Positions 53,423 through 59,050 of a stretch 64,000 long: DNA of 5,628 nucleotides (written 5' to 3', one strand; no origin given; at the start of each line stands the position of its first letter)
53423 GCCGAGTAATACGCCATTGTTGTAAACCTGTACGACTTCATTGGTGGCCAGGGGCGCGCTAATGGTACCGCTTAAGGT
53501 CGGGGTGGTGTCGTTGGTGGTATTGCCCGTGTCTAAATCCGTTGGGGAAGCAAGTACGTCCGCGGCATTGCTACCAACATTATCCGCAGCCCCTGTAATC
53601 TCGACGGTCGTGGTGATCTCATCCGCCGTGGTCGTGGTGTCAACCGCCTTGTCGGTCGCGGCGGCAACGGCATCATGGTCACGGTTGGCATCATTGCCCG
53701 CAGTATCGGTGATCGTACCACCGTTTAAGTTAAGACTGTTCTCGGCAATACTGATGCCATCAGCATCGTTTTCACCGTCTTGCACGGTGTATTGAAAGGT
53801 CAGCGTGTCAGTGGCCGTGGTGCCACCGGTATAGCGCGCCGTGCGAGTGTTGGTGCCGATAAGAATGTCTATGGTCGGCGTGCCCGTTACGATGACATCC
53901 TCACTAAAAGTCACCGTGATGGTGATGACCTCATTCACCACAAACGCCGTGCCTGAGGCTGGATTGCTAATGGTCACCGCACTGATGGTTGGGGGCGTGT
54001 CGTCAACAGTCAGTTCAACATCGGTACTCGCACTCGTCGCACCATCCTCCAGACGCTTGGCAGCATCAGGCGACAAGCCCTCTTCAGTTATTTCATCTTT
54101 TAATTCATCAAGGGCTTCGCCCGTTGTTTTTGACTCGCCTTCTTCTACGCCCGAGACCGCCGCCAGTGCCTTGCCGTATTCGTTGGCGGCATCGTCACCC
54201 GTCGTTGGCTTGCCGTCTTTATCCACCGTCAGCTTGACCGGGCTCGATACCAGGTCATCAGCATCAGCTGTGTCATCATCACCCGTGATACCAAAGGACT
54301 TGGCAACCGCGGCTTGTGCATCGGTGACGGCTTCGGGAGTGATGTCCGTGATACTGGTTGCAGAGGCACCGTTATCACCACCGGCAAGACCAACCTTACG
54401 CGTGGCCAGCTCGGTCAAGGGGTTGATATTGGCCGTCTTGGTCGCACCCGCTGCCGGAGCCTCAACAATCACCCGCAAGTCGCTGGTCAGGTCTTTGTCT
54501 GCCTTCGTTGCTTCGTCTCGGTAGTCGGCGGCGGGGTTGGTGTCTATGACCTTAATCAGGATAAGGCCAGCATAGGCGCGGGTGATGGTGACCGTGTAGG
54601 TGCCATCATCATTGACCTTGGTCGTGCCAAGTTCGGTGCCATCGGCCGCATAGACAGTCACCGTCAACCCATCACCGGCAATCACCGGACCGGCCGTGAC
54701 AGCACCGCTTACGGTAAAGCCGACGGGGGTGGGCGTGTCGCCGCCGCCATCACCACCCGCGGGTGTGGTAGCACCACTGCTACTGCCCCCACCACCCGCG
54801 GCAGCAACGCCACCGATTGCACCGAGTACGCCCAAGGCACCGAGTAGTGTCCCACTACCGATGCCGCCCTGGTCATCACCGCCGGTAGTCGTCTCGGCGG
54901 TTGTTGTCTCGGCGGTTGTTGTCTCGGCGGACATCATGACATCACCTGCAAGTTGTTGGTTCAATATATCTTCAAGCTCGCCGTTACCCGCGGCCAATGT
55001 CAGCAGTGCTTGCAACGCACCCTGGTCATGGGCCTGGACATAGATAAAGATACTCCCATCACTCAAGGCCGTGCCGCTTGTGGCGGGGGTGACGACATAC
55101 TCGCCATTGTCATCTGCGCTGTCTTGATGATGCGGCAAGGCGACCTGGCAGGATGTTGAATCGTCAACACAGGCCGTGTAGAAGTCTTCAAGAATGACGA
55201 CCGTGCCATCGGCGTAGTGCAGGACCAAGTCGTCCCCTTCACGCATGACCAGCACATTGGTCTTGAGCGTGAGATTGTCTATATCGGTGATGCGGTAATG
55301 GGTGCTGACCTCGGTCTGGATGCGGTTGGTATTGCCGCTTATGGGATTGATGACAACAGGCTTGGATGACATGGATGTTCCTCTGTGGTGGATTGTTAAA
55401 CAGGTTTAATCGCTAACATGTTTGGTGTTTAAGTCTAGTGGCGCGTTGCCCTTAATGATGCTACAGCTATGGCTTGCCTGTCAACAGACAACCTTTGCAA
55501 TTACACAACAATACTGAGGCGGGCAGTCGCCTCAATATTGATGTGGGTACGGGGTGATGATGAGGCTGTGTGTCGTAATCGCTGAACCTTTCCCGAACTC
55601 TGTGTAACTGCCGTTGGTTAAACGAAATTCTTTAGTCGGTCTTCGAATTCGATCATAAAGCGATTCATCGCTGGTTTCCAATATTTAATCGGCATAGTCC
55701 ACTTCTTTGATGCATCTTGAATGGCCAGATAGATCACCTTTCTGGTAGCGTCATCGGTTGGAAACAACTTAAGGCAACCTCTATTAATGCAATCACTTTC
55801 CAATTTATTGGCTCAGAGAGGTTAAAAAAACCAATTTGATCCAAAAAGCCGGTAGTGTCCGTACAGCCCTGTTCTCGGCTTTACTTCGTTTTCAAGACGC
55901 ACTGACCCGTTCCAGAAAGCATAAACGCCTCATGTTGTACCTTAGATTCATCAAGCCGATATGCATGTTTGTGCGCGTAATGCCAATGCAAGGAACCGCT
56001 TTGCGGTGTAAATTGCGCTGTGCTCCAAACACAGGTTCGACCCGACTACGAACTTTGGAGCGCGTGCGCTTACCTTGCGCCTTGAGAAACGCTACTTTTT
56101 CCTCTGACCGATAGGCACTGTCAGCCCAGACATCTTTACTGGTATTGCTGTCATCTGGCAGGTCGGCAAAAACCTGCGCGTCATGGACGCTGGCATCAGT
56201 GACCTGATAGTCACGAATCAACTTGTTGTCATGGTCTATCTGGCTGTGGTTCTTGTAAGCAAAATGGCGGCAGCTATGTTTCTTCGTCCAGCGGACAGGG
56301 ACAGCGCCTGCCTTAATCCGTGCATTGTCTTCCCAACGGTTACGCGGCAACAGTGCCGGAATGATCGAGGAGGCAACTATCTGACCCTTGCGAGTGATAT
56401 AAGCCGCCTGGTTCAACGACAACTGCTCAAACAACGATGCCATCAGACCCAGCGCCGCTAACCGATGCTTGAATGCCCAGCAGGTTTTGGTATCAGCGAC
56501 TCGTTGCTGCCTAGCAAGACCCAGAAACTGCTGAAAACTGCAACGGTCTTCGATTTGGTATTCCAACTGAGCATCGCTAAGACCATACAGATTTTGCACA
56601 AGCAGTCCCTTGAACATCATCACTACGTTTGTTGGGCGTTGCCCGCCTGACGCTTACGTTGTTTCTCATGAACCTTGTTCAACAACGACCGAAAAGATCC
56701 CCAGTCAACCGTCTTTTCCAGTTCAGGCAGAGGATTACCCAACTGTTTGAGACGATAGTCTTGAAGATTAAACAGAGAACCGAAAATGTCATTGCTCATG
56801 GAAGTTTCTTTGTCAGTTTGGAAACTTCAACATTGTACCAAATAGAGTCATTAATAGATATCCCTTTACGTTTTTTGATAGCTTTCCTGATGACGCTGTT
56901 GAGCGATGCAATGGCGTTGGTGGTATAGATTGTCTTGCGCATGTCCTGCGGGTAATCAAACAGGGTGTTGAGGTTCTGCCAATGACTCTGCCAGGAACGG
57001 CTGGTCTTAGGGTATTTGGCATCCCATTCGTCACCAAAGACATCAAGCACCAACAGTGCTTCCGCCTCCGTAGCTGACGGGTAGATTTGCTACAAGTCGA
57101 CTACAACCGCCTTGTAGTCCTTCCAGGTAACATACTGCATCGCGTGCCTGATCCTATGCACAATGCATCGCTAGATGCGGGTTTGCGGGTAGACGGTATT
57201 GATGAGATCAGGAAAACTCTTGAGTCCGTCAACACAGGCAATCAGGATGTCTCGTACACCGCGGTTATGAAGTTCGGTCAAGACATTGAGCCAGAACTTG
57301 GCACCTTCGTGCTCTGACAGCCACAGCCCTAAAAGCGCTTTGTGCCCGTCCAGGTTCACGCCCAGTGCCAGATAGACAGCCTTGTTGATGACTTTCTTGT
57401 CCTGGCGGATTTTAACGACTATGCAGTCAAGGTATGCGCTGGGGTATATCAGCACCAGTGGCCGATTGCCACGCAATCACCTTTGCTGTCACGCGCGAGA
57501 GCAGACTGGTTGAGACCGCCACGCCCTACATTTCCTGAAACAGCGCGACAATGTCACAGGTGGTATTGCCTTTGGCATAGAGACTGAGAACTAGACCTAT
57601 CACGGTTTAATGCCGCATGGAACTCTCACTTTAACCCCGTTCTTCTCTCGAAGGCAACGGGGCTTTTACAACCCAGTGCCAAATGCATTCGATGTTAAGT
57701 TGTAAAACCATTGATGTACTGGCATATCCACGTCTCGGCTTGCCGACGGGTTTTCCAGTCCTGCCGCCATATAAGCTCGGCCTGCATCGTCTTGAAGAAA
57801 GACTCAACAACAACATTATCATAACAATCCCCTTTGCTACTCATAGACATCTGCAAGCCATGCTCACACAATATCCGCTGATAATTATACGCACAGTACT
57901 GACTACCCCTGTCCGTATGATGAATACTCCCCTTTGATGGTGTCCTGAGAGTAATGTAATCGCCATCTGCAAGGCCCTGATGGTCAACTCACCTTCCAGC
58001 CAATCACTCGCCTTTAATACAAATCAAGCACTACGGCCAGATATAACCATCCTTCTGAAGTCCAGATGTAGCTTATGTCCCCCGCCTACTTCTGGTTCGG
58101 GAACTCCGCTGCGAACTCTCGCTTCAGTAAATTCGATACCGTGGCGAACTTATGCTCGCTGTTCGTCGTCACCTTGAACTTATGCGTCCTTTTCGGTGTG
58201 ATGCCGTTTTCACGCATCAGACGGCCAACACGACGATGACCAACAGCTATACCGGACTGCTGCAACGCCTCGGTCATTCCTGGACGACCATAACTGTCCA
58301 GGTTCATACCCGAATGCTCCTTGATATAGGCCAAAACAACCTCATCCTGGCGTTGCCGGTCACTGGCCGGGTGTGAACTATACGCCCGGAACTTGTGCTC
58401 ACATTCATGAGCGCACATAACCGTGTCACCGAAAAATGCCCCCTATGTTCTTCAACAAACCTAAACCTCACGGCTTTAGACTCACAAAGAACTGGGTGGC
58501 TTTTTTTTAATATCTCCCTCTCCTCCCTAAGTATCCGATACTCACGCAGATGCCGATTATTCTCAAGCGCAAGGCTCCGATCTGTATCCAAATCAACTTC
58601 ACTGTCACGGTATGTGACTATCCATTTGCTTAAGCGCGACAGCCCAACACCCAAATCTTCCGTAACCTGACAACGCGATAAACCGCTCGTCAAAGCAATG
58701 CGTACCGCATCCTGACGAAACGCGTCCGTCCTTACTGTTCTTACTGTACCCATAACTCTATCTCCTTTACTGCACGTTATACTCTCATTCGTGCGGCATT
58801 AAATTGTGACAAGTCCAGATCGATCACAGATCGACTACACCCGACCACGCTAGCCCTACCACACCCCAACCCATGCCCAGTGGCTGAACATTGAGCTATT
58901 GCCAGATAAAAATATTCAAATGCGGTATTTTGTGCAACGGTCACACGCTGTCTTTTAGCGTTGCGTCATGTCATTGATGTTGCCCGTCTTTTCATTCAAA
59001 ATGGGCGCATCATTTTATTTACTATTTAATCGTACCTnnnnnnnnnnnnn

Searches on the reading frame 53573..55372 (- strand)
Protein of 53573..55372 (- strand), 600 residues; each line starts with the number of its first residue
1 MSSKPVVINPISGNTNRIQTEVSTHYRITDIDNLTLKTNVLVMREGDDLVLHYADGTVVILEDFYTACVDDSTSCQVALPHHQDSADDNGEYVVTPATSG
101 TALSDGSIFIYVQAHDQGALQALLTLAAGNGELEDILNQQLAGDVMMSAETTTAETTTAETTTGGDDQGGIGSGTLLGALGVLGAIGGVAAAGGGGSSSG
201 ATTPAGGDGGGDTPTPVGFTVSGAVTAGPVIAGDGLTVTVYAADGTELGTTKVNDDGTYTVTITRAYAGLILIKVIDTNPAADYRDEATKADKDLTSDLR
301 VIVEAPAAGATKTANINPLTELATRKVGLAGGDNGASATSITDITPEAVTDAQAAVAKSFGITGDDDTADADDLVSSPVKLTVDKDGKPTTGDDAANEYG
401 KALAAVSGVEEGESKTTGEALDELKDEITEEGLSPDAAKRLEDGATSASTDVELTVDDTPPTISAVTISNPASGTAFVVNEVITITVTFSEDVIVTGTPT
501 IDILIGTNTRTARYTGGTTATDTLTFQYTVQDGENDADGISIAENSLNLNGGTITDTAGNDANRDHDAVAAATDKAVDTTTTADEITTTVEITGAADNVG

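Call 10: search_protein_families(library=ncbifam, proteins=[window:53573-55372:-], max_evalue=0.1)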
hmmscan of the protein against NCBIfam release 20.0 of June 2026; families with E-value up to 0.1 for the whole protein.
window:53573-55372:- (600 aa): 2 families
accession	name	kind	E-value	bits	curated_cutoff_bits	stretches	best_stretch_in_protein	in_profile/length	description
NF033677.1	biofilm_BapA_N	domain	0.00018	21.3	35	1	43-66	41-64/64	BapA prefix-like domain-containing protein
NF058648.1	ECF_sub_HI1622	equivalog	0.048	13.7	100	1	235-270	41-76/180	NikL family nickel/cobalt ECF transporter subunit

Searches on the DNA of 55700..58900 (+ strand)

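Call 76: search_dna_similar(query=window:55700-58900:+, collection=plasmids, mode=near, max_rows=8)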
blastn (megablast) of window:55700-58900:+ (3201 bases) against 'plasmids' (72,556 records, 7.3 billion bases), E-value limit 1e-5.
No match.

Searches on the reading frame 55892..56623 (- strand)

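Call 11: search_protein_families(library=pfam, proteins=[window:55892-56623:-], max_evalue=0.1)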
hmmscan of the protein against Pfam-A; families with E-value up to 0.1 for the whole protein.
window:55892-56623:- (243 aa): 3 families
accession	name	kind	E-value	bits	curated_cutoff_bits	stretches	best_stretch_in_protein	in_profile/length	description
PF05598.16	DUF772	-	3.9e-14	52.9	23.1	1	2-68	9-74/74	Transposase domain (DUF772)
PF01609.27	DDE_Tnp_1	-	1.3e-12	48.4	23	1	111-184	24-99/200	Transposase DDE domain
PF13751.12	DDE_Tnp_1_6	-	0.00017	22.3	25.1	1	170-235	59-125/125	Transposase DDE domain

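Call 17: search_protein_families(library=ncbifam, proteins=[window:55892-56623:-], max_evalue=10)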
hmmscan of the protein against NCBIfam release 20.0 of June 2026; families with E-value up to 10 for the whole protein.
window:55892-56623:- (243 aa): 6 families
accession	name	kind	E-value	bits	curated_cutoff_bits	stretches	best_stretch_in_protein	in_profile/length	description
NF033581.1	transpos_IS5_4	equivalog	4.5e-40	137.8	140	2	2-184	37-214/285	IS5 family transposase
NF033551.1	transpos_IS1182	equivalog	7.5e-20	71.3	270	3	113-184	257-334/488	IS1182 family transposase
NF033520.1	transpos_IS982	equivalog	3.2e-08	33.4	130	1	119-193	110-183/243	IS982 family transposase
NF033579.1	transpos_IS5_2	equivalog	1e-07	31.7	140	1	114-207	129-228/289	IS5 family transposase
NF033578.1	transpos_IS5_1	equivalog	2.1e-05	23.8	275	2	3-62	53-114/419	IS5 family transposase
NF033580.1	transpos_IS5_3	equivalog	7.6e-05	22.4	110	1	41-209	54-220/258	IS5 family transposase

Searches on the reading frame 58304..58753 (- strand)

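Call 11: search_protein_families(library=pfam, proteins=[window:58304-58753:-], max_evalue=0.1)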
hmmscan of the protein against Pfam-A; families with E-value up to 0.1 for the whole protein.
window:58304-58753:- (149 aa): 3 families
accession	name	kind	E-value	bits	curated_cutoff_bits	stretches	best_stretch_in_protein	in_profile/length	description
PF13384.12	HTH_23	-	0.00012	22.2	24.6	0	14-49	8-42/50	Homeodomain-like domain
PF01527.26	HTH_Tnp_1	-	0.00017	22.2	24.1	1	9-64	8-64/75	Transposase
PF05427.16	FIBP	-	0.048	13.5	21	1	41-97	205-260/360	Acidic fibroblast growth factor binding (FIBP)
